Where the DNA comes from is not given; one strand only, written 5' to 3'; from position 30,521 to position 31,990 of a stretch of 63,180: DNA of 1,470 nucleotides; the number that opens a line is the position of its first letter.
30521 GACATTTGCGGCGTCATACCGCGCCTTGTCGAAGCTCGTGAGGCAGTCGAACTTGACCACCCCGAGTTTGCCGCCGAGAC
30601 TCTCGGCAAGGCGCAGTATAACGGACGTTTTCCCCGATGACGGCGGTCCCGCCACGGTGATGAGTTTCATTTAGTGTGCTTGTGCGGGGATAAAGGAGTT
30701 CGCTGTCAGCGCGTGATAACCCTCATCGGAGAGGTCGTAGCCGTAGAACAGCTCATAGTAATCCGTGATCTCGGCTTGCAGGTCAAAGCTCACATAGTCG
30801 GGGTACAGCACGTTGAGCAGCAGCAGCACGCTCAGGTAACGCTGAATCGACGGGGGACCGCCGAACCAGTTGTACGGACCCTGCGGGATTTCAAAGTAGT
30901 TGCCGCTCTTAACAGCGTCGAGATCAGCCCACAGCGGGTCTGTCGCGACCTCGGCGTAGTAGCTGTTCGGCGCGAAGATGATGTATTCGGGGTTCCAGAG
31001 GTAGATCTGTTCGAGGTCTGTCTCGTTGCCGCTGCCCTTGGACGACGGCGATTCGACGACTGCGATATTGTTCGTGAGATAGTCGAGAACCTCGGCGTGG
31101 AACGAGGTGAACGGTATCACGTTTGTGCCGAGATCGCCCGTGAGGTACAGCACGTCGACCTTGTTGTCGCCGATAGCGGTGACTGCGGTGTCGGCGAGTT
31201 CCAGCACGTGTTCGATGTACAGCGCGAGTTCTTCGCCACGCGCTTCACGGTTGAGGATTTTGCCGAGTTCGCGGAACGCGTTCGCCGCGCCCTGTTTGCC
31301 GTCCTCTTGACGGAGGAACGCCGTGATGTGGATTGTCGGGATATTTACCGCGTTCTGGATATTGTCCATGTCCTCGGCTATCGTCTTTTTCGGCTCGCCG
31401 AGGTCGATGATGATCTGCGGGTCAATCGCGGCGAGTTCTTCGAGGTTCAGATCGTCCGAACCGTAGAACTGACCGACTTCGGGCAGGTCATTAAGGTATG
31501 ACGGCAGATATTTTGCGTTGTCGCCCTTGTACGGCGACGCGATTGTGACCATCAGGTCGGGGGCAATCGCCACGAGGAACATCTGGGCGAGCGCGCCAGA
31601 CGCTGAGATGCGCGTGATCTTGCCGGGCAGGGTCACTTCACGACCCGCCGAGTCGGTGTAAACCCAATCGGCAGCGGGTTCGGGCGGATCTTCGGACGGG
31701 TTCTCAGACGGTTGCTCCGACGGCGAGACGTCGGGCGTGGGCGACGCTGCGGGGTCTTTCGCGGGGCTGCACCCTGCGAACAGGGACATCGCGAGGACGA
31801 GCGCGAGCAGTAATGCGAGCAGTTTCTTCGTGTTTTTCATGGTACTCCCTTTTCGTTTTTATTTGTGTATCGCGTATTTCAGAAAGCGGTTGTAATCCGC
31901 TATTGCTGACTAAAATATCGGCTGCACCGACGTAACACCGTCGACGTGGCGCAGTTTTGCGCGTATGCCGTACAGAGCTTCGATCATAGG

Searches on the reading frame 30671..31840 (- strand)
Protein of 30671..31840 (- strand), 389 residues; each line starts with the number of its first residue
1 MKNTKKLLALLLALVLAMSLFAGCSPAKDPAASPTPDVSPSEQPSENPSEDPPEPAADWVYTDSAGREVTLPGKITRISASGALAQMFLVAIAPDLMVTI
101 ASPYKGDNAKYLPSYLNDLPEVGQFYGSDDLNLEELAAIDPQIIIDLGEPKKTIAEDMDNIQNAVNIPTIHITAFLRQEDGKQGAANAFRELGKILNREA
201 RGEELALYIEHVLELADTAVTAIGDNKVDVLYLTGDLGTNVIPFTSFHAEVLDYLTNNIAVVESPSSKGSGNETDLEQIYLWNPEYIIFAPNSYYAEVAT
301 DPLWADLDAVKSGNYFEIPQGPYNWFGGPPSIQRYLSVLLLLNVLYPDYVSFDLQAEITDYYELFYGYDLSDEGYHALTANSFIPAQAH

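Call 3: search_protein_families(library=pfam, proteins=[window:30671-31840:-], max_evalue=0.01)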
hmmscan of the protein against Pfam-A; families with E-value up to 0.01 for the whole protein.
window:30671-31840:- (389 aa): 1 family
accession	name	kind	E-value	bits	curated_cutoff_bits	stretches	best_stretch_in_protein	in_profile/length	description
PF01497.23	Peripla_BP_2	-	1.8e-16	60.7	27.5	1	102-320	26-233/235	Periplasmic binding protein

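Call 4: search_protein_families(library=ncbifam, proteins=[window:30671-31840:-], max_evalue=0.01)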
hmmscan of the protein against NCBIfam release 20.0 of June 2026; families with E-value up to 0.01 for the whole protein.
window:30671-31840:- (389 aa): 2 families
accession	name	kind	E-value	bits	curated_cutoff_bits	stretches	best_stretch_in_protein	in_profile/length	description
NF010649.0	PRK14048.1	equivalog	2.8e-05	23.4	374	1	61-214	34-193/374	ferrichrome/ferrioxamine B periplasmic transporter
NF008501.1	PRK11411.1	subfamily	8.9e-05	21.6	320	1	132-317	93-268/303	Fe(3+) dicitrate ABC transporter substrate-binding protein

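Call 38: search_solved_structures(query=window:30671-31840:-, max_evalue=1, show_alignments=2)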
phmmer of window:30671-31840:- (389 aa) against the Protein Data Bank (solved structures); distinct sequences matched with E-value up to 1: 26.
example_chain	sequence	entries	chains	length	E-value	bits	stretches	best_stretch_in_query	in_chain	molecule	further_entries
4pag_A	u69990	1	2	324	1.1e-35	126.7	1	61-374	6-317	Periplasmic binding protein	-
4ovk_A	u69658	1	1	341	1.5e-14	57.2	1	60-376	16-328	Periplasmic binding protein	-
4hn9_A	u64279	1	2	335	5.9e-14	55.2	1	61-368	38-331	Iron complex transport system substrate-binding protein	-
2etv_A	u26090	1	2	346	2e-10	43.6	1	62-368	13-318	iron(III) ABC transporter, periplasmic iron-binding protein, putative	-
3psa_A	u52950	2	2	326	2.2e-10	43.5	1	59-367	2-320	protein HI_1472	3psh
5ggx_A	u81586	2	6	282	3.5e-05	26.4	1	123-332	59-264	Iron(III) ABC transporter, periplasmic iron-compound-binding protein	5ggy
4mo9_A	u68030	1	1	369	0.00033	23.1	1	50-227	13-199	Periplasmic binding protein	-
3eiw_A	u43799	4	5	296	0.026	16.9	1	130-313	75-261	HtsA protein | Ferrichrome ABC transporter lipoprotein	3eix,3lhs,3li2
6all_A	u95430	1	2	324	0.054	15.9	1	89-332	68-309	Fe(3+)-citrate-binding protein yfmC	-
6b2x_A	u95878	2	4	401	0.2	14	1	60-229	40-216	Solute-binding periplasmic protein of iron/siderophore ABC transporter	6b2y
4jcc_A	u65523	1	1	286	0.33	13.3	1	98-228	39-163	Iron-compound ABC transporter, iron-compound-binding protein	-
3gfv_A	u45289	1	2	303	0.61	12.4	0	106-146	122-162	Uncharacterized ABC transporter solute-binding protein yclQ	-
5mbu_B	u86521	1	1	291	0.74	12.1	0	107-143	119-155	Enterochelin uptake periplasmic binding protein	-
5mbu_A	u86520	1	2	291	0.75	12.1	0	107-143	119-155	Enterochelin uptake periplasmic binding protein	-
3zkw_A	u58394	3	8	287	0.75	12.1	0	107-143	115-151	ENTEROCHELIN UPTAKE PERIPLASMIC BINDING PROTEIN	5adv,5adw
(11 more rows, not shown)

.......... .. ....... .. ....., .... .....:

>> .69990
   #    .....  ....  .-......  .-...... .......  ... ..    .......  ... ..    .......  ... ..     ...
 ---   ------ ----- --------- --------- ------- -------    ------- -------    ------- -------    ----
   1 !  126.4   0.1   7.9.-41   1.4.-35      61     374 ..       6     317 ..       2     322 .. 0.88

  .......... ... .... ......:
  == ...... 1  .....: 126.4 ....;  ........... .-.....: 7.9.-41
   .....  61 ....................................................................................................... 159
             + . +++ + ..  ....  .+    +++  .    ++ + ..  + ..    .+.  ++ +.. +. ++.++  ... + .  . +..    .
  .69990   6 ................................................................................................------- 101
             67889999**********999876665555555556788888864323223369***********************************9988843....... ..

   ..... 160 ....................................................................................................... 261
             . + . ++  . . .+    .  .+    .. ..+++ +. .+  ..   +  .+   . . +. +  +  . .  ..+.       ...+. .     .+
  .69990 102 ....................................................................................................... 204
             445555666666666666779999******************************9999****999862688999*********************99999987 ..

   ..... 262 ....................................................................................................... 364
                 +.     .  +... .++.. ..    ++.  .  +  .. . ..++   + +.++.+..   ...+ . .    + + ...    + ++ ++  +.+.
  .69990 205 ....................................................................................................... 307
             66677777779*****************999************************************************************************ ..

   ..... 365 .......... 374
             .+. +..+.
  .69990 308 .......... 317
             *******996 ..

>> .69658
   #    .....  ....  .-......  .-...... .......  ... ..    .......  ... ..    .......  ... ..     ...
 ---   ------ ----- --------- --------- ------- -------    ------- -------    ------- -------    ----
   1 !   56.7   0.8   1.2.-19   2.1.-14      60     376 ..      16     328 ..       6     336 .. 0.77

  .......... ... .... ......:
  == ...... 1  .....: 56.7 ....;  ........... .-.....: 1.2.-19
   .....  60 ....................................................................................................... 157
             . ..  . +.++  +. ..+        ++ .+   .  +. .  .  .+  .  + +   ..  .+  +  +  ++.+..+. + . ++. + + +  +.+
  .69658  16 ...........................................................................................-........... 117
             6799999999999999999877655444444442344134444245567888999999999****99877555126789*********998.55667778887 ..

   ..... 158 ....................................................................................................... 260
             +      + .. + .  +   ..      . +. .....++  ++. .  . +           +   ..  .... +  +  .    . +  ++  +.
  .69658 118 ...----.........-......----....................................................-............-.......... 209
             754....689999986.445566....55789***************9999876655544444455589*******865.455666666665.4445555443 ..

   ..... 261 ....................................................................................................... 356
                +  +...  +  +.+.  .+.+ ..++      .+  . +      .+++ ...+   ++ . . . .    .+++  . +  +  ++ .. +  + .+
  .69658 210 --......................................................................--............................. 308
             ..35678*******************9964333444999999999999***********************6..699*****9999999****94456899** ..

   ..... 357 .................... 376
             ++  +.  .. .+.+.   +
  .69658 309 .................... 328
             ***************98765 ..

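Call 70: search_solved_structures(query=A2, max_evalue=0.001, show_alignments=5)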
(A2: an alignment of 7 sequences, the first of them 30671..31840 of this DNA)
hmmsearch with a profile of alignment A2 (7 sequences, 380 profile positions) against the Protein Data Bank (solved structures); distinct sequences matched with E-value up to 0.001: 67 (the best 60 are shown).
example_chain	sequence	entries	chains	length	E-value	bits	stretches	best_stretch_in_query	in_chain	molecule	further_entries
4pag_A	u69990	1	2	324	5.6e-64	219.4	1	60-372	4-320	Periplasmic binding protein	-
4ovk_A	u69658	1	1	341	6.8e-45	156.6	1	60-378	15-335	Periplasmic binding protein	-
4hn9_A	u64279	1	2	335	1.7e-40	142.1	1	41-363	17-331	Iron complex transport system substrate-binding protein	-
3psa_A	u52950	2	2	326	2.3e-29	105.4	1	60-363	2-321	protein HI_1472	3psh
2etv_A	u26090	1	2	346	4.2e-24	88.1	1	63-369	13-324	iron(III) ABC transporter, periplasmic iron-binding protein, putative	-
9hrj_A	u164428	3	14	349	1.7e-17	66.4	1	62-364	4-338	Periplasmic substrate-binding transport protein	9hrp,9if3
9ht5_A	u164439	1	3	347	1.7e-17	66.4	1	62-364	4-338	Periplasmic substrate-binding transport protein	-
6b2x_A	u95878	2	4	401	3.2e-17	65.5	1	57-363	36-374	Solute-binding periplasmic protein of iron/siderophore ABC transporter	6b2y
4mo9_A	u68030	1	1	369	3.6e-17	65.4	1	47-360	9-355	Periplasmic binding protein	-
2q8p_A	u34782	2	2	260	2.5e-13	52.7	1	110-319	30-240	Iron-regulated surface determinant E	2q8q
2r7a_A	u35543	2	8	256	1.5e-12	50.1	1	77-301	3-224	Bacterial heme binding protein | Periplasmic HEME binding protein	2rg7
7sf6_A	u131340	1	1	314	3.9e-12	48.8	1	46-331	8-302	Ferric-anguibactin-binding protein FatB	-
4n01_A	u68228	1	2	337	7.9e-11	44.5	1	77-313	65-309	Periplasmic binding protein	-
21zd_A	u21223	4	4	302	1.2e-10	43.8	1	56-331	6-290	Ferric anguibactin-binding protein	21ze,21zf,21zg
3eiw_A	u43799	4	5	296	2.4e-10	42.9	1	57-313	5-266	HtsA protein | Ferrichrome ABC transporter lipoprotein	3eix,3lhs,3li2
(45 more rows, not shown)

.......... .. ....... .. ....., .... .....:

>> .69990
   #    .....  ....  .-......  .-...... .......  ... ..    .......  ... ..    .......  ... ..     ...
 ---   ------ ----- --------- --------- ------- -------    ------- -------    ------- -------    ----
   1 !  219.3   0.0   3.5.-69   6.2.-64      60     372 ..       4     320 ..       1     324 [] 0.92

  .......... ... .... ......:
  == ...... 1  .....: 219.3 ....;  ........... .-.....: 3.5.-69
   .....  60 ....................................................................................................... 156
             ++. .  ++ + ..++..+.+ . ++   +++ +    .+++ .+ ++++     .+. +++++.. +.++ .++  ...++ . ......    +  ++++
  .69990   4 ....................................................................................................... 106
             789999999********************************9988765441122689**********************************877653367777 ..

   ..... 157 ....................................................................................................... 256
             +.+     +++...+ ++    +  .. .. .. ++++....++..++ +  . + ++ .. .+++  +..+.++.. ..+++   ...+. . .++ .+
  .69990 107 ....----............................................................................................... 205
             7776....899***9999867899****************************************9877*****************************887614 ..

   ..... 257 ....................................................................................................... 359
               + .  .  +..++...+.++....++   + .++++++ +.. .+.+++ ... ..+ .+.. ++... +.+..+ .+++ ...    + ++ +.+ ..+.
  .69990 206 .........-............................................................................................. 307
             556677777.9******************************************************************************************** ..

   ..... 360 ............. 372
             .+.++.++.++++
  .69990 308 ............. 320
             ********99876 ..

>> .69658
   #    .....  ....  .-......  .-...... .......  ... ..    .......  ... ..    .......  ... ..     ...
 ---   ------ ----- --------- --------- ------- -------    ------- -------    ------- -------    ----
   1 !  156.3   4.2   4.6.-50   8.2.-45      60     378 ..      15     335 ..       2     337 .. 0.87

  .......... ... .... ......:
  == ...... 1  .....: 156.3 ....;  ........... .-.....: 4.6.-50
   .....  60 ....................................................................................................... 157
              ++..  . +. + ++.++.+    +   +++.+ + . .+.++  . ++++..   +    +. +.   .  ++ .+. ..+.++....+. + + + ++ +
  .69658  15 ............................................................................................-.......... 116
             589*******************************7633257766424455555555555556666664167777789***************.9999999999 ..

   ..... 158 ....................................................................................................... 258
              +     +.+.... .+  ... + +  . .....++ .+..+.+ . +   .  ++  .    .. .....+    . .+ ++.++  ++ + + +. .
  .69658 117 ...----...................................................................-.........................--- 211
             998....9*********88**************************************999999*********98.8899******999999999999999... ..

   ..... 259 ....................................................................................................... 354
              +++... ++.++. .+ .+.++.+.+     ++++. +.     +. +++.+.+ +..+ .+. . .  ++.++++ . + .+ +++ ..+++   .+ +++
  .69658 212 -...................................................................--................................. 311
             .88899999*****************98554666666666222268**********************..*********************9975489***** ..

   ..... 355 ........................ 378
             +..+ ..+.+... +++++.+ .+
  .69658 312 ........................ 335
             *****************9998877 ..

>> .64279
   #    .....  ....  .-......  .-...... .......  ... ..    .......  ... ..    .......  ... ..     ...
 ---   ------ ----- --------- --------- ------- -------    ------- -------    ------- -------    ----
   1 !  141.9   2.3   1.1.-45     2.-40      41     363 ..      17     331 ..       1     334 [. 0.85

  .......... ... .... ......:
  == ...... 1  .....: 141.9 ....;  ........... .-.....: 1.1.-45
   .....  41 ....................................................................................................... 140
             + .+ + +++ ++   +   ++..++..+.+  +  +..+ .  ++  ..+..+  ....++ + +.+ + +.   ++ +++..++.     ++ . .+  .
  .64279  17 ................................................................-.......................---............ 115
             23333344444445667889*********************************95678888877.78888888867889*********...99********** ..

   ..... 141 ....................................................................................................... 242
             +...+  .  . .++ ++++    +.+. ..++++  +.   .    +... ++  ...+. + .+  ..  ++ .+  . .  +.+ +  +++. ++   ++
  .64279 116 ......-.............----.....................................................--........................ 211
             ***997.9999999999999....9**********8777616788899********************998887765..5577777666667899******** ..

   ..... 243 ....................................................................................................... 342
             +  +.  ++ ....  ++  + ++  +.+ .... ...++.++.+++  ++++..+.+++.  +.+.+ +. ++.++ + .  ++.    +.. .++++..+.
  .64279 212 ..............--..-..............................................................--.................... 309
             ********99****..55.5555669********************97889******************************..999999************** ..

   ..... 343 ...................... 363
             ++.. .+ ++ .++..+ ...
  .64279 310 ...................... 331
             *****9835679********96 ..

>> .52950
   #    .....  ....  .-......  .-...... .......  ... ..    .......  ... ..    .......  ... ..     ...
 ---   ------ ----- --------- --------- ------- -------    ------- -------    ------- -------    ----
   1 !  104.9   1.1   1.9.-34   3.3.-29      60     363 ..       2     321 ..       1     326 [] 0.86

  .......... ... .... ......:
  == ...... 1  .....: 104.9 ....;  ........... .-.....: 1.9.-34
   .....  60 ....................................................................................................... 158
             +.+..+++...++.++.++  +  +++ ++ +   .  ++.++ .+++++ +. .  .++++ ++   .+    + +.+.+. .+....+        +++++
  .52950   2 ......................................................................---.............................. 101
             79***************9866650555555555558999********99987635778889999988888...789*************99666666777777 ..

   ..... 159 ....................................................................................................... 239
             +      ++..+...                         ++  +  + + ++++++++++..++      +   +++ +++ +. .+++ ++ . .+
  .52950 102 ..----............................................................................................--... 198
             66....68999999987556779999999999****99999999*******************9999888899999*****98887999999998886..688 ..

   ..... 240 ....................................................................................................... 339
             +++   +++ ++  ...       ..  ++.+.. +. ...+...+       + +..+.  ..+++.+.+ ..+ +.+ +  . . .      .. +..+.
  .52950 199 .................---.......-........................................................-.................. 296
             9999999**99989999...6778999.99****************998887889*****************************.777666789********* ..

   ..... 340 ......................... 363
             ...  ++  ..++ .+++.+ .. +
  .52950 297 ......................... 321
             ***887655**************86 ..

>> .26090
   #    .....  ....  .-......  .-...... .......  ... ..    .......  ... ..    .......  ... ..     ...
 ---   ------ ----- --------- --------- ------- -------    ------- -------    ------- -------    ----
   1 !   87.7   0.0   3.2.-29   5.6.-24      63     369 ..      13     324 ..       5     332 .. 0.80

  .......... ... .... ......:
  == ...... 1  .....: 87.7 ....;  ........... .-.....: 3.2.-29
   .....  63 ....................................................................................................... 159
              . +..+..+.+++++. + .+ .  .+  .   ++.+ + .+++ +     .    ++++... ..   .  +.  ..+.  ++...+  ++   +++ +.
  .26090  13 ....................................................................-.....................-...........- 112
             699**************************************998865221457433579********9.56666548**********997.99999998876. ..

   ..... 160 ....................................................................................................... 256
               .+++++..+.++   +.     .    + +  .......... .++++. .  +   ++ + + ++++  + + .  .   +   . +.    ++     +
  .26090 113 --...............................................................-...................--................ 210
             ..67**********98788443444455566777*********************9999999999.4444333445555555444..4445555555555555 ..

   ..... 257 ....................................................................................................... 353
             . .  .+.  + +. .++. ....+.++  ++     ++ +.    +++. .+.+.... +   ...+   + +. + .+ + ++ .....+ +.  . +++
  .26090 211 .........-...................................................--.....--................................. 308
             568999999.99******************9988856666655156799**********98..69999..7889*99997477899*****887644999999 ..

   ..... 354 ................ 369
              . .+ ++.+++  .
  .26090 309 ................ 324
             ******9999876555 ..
